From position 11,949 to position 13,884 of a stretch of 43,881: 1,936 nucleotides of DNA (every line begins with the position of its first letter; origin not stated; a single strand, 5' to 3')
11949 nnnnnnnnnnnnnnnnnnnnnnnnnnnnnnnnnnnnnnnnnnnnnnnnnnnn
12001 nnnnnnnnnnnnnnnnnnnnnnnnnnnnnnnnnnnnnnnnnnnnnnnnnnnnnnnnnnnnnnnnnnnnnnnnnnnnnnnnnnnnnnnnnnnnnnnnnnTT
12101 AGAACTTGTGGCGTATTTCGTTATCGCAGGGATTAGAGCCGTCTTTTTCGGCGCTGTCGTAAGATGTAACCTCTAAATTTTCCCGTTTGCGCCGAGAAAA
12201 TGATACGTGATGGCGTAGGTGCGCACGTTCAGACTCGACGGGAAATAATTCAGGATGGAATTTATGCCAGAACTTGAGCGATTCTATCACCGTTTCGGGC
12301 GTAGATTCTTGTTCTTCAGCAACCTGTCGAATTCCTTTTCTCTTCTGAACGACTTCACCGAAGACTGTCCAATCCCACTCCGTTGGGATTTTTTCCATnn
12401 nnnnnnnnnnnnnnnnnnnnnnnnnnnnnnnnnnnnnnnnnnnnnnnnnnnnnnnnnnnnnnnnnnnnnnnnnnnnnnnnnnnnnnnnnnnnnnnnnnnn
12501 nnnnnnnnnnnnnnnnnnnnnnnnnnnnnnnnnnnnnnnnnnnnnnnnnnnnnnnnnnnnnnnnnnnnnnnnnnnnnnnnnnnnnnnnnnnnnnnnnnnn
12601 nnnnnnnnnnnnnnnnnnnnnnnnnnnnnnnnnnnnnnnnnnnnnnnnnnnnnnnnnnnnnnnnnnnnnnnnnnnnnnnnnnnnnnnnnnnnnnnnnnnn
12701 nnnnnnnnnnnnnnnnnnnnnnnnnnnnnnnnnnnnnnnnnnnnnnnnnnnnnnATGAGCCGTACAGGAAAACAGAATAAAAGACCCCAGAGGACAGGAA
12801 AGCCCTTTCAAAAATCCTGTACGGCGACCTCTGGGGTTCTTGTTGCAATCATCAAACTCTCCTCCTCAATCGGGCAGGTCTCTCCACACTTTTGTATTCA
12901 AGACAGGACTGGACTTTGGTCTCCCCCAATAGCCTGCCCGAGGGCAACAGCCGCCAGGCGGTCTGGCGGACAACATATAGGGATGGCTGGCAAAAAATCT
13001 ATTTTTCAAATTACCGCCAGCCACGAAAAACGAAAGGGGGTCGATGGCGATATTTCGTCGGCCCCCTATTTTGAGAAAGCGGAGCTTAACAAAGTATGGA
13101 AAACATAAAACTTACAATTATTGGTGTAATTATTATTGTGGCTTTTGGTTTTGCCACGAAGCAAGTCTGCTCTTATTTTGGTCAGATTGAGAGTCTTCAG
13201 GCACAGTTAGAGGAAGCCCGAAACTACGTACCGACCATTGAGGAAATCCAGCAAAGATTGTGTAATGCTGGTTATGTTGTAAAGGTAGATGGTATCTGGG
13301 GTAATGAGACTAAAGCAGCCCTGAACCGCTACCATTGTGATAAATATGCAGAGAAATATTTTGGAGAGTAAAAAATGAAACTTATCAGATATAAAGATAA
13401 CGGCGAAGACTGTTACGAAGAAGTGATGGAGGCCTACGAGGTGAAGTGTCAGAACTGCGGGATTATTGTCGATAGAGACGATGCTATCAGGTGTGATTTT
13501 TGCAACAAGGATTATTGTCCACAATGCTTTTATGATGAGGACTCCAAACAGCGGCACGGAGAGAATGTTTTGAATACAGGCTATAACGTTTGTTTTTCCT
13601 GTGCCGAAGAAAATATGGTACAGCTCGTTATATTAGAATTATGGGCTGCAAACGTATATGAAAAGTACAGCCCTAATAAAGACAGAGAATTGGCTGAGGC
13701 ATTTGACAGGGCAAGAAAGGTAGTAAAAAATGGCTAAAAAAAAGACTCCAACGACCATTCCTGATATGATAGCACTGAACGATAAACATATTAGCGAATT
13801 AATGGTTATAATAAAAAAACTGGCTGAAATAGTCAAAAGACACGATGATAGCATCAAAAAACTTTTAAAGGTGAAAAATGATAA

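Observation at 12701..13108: Self-contained promoter-to-terminator unit for a ~340-nt GC-rich, heavily paired RNA with mutually exclusive helices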

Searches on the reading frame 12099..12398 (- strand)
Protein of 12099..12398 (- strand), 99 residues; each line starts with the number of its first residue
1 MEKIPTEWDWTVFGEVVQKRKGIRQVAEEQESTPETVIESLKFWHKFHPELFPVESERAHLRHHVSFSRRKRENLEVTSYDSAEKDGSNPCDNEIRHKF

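Call 13: search_protein_families(library=pfam, proteins=[window:12099-12398:-], max_evalue=0.01)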
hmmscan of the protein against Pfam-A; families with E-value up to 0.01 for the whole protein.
window:12099-12398:- (99 aa): 0 families

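Call 33: find_homologous_proteins(query=window:12099-12395:-, max_evalue=0.001)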
Query window:12099-12395:- (98 aa): 1 proteins with E <= 0.001 among 2 candidates.
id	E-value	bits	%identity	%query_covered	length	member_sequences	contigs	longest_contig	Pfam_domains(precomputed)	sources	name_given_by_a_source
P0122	2.9e-60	219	100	100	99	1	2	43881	-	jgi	-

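Call 36: find_related_loci(query=A1, collection=metagenome_contigs, flank=3000)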
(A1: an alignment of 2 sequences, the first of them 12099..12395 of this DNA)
Query A1 (98 aa) in metagenome_contigs; peptide patterns used: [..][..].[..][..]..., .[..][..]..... (x = any residue, [..] = any of these).
406 stretches matched a pattern, but none encodes a relative of the query by tblastn (E <= 1e-3).

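Call 37: find_related_loci(query=A1, collection=viral_contigs, flank=3000)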
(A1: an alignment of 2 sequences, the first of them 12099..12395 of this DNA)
Query A1 (98 aa) in viral_contigs; peptide patterns used: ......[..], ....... (x = any residue, [..] = any of these).
188 stretches matched a pattern, but none encodes a relative of the query by tblastn (E <= 1e-3).

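Call 42: search_protein_families(library=phrogs, proteins=[window:12099-12395:-], max_evalue=0.001)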
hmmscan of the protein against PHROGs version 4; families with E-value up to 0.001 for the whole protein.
window:12099-12395:- (98 aa): 0 families

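Call 63: search_protein_families(library=pfam, proteins=[window:12099-12395:-], max_evalue=10)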
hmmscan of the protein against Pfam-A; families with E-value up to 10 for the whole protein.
window:12099-12395:- (98 aa): 1 family
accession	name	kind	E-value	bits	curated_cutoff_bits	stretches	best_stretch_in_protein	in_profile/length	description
PF24126.1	DUF7394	-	0.18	12.5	27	1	36-75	21-57/65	Family of unknown function (DUF7394)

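Call 72: predict_structure(protein=window:12099-12395:-)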
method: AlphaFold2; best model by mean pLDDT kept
length: 98 residues; sequences in the alignment: 1
mean_pLDDT: 59.9   pTM: 0.43
mean pLDDT of the five models: 59.9, 59.5, 58.9, 55.1, 50.8
residues with pLDDT >= 90: 0; 70-90: 36; 50-70: 22; < 50: 40
segments of 3 or more residues with pLDDT < 50: 2-4, 62-64, 66-93, 95-98
pLDDT, mean of each block of 10 residues (from residue 1): 53 74 84 84 73 56 46 43 43 40
secondary structure, 60 per line:
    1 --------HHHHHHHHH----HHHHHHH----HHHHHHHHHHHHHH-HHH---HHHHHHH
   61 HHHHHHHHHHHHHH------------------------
elements in order: H9-17 H22-28 H33-46 H54-74

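Call 75: find_related_loci(query=A1, collection=genome_contigs, flank=3000)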
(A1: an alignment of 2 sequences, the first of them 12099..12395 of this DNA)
Query A1 (98 aa) in genome_contigs; peptide patterns used: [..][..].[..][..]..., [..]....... (x = any residue, [..] = any of these).
148 stretches matched a pattern, but none encodes a relative of the query by tblastn (E <= 1e-3).

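Call 93: fold_search(model_id=the predicted structure, library=pdb)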
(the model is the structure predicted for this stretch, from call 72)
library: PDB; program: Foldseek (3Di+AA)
matches with E <= 10: 380; with E <= 0.001: 0
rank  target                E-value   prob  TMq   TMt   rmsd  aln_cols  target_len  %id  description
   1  3onq_D                6.9e-01  0.82  0.44  0.20  10.6        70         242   14  Crystal Structure of Regulator of Polyketide Synthase Expression BAD_0249 from Bifidobacterium adolescentis (released 2010-09-08)
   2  8q90_A                9.9e-01  0.85  0.35  0.24   2.0        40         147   22  Halophilic Lrp transcription factor (released 2024-01-31)
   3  2cfx_A                1.0e+00  0.77  0.36  0.26   2.3        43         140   19  Structure of B.subtilis LrpC (released 2006-03-28)
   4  3onq_C                1.1e+00  0.69  0.44  0.20  11.3        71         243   14  Crystal Structure of Regulator of Polyketide Synthase Expression BAD_0249 from Bifidobacterium adolescentis (released 2010-09-08)
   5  2l0k_MODEL_1_A        1.1e+00  0.41  0.40  0.42   9.4        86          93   17  NMR solution structure of a transcription factor SpoIIID in complex with DNA (released 2011-08-17)
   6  7qtt_P                1.3e+00  0.28  0.40  0.27  31.8        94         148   14  Structural organization of a late activated human spliceosome (Baqr, core region) (released 2023-05-10)
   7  5lj3_O                1.3e+00  0.20  0.35  0.19  24.5       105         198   14  Structure of the core of the yeast spliceosome immediately after branching (released 2016-08-03)
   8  5duk_B                1.5e+00  0.54  0.31  0.43   2.2        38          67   18  N-terminal structure of putative DNA binding transcription factor from Thermoplasmatales archaeon SCGC AB-539-N05 (released 2015-10-07)
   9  9irz_B                1.5e+00  0.30  0.36  0.39  11.8        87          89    8  Crystal structure of YhaJ DNA-binding domain (released 2025-01-29)
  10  3onq_B                1.6e+00  0.57  0.44  0.19  10.6        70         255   14  Crystal Structure of Regulator of Polyketide Synthase Expression BAD_0249 from Bifidobacterium adolescentis (released 2010-09-08)
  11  7trv_A                1.8e+00  0.28  0.34  0.37  10.0        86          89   15  Crystal Structure of the DNA-Binding Domain of the LysR family Transcriptional Regulator YfbA from Yersinia pestis (released 2022-02-09)
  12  7bhy_A                1.9e+00  0.89  0.36  0.61   0.6        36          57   19  DNA-binding domain of DeoR in complex with the DNA operator (released 2021-11-10)
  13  8r7y_B                2.0e+00  0.69  0.39  0.13   2.0        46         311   17  Deoxyribonucleoside regulator DeoR in complex with the DNA operator (released 2024-06-19)
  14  3onq_A                2.0e+00  0.47  0.43  0.18  11.5        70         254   14  Crystal Structure of Regulator of Polyketide Synthase Expression BAD_0249 from Bifidobacterium adolescentis (released 2010-09-08)
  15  7bhy_C                2.2e+00  0.85  0.38  0.66   0.7        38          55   18  DNA-binding domain of DeoR in complex with the DNA operator (released 2021-11-10)
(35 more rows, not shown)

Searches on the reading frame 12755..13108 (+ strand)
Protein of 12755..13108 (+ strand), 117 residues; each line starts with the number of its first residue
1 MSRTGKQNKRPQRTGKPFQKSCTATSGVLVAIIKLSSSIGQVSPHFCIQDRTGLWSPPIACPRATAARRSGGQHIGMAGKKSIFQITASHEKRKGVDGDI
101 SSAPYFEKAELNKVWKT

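Call 12: find_related_loci(query=window:12755-13105:+, collection=viral_contigs, flank=5000)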
Query window:12755-13105:+ (117 aa) in viral_contigs; peptide patterns used: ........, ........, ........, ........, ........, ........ (x = any residue, [..] = any of these).
28 stretches matched a pattern, but none encodes a relative of the query by tblastn (E <= 1e-3).

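Call 13: search_protein_families(library=pfam, proteins=[window:12755-13105:+], max_evalue=0.01)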
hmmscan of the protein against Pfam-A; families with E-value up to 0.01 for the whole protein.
window:12755-13105:+ (117 aa): 0 families

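Call 19: find_encoding_contigs(protein=window:12755-13108:+, flank=5000, max_places=10)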
Protein window:12755-13108:+ (117 aa): 1 contig read that carries it; 1 place shown.
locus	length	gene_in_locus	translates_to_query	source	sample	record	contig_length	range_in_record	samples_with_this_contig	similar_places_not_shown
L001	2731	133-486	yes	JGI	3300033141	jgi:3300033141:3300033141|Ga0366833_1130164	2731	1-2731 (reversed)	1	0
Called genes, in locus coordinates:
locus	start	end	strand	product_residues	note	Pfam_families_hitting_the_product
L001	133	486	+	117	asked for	-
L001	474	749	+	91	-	PF01471:PG_binding_1 (faint)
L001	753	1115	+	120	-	-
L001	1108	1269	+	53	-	-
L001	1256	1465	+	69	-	-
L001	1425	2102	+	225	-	-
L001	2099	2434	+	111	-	-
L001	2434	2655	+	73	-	-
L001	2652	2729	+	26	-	?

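Call 20: find_homologous_proteins(query=window:12755-13105:+, max_evalue=0.01)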
Query window:12755-13105:+ (117 aa): 1 proteins with E <= 0.01 among 6 candidates.
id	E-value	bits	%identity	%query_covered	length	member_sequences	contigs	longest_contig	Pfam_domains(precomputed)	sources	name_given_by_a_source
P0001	1.7e-72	259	100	100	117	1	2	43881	-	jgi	-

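Call 42: search_protein_families(library=phrogs, proteins=[window:12755-13105:+], max_evalue=0.001)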
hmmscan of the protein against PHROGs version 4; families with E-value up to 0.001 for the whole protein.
window:12755-13105:+ (117 aa): 0 families

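Call 44: find_related_loci(query=window:12755-13105:+, collection=genome_contigs, flank=5000)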
Query window:12755-13105:+ (117 aa) in genome_contigs; peptide patterns used: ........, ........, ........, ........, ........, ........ (x = any residue, [..] = any of these).
327 stretches matched a pattern, but none encodes a relative of the query by tblastn (E <= 1e-3).

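Call 45: find_related_loci(query=window:12755-13105:+, collection=metagenome_contigs, flank=5000)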
Query window:12755-13105:+ (117 aa) in metagenome_contigs; peptide patterns used: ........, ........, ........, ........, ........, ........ (x = any residue, [..] = any of these).
429 stretches matched a pattern, but none encodes a relative of the query by tblastn (E <= 1e-3).

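Call 59: predict_structure(protein=window:12755-13105:+)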
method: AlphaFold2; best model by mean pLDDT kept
length: 117 residues; sequences in the alignment: 1
mean_pLDDT: 38.2   pTM: 0.26
mean pLDDT of the five models: 38.2, 34.8, 32.0, 31.4, 30.3
residues with pLDDT >= 90: 0; 70-90: 0; 50-70: 3; < 50: 114
segments of 3 or more residues with pLDDT < 50: 1-3, 8-117
pLDDT, mean of each block of 10 residues (from residue 1): 45 40 34 35 39 38 32 38 42 36 40 40
secondary structure, 60 per line:
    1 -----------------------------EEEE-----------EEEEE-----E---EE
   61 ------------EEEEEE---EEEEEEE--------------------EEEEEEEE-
elements in order: E30-33 E45-49 E73-78 E82-88 E109-116

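Call 61: search_protein_representatives(protein=window:12755-13105:+)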
Query: 117 residues. Proteins with E-value up to 0.001 (for the whole library): 1; up to 1e-10: 1; up to 1e-30: 1. The best 1 are listed.
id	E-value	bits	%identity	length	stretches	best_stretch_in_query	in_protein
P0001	5.5e-73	258.6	100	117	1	1-117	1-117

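Call 63: search_protein_families(library=pfam, proteins=[window:12755-13105:+], max_evalue=10)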
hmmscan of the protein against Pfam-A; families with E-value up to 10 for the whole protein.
window:12755-13105:+ (117 aa): 0 families

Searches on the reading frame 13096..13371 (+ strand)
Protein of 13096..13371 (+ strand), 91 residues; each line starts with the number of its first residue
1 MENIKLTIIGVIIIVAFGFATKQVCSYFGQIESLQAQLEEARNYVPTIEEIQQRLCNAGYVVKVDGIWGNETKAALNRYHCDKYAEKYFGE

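Call 13: search_protein_families(library=pfam, proteins=[window:13096-13368:+], max_evalue=0.01)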
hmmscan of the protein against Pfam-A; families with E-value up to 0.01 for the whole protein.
window:13096-13368:+ (91 aa): 2 families
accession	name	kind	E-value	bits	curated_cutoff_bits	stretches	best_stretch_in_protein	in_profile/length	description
PF01471.23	PG_binding_1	-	1.3e-05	25.7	23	1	47-79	4-37/57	Putative peptidoglycan binding domain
PF09374.15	PG_binding_3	-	0.0004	21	24.6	1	51-78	6-36/76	Predicted Peptidoglycan domain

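Call 18: find_encoding_contigs(protein=window:13096-13371:+, flank=5000, max_places=10)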
Protein window:13096-13371:+ (91 aa): 1 contig read that carries it; 1 place shown.
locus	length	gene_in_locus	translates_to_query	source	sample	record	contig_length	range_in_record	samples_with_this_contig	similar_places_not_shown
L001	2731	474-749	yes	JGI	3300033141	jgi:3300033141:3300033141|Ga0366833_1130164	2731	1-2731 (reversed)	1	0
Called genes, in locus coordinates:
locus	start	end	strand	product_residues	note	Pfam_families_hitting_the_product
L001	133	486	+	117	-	-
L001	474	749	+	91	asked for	PF01471:PG_binding_1 (faint)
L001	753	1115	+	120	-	-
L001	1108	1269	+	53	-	-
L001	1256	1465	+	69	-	-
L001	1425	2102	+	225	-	-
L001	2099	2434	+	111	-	-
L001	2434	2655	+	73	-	-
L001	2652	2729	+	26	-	?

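Call 42: search_protein_families(library=phrogs, proteins=[window:13096-13368:+], max_evalue=0.001)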
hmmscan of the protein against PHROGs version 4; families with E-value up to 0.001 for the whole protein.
window:13096-13368:+ (91 aa): 2 families
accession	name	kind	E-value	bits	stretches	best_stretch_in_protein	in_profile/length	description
phrog_2649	-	lysis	1.5e-07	32.5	1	38-80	175-216/261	endolysin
phrog_1224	-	head and packaging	0.00021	21.7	1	47-78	12-43/438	endolysin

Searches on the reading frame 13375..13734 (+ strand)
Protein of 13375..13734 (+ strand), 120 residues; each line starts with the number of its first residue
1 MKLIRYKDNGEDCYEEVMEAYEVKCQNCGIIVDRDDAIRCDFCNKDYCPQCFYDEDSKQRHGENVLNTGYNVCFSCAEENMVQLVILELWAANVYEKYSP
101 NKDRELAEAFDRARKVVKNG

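Call 13: search_protein_families(library=pfam, proteins=[window:13375-13734:+], max_evalue=0.01)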
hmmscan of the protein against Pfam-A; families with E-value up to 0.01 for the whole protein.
window:13375-13734:+ (120 aa): 1 family
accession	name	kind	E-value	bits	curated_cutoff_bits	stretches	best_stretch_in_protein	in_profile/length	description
PF25829.1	DUF7953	-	0.0026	18.2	27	0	4-76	44-113/114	Domain of unknown function (DUF7953)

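Call 16: find_related_loci(query=window:13375-13734:+, collection=viral_contigs, flank=5000)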
Query window:13375-13734:+ (120 aa) in viral_contigs; peptide patterns used: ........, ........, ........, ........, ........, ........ (x = any residue, [..] = any of these).
6 stretches matched a pattern, but none encodes a relative of the query by tblastn (E <= 1e-3).

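Call 42: search_protein_families(library=phrogs, proteins=[window:13375-13734:+], max_evalue=0.001)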
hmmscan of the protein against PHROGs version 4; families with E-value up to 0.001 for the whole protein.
window:13375-13734:+ (120 aa): 0 families
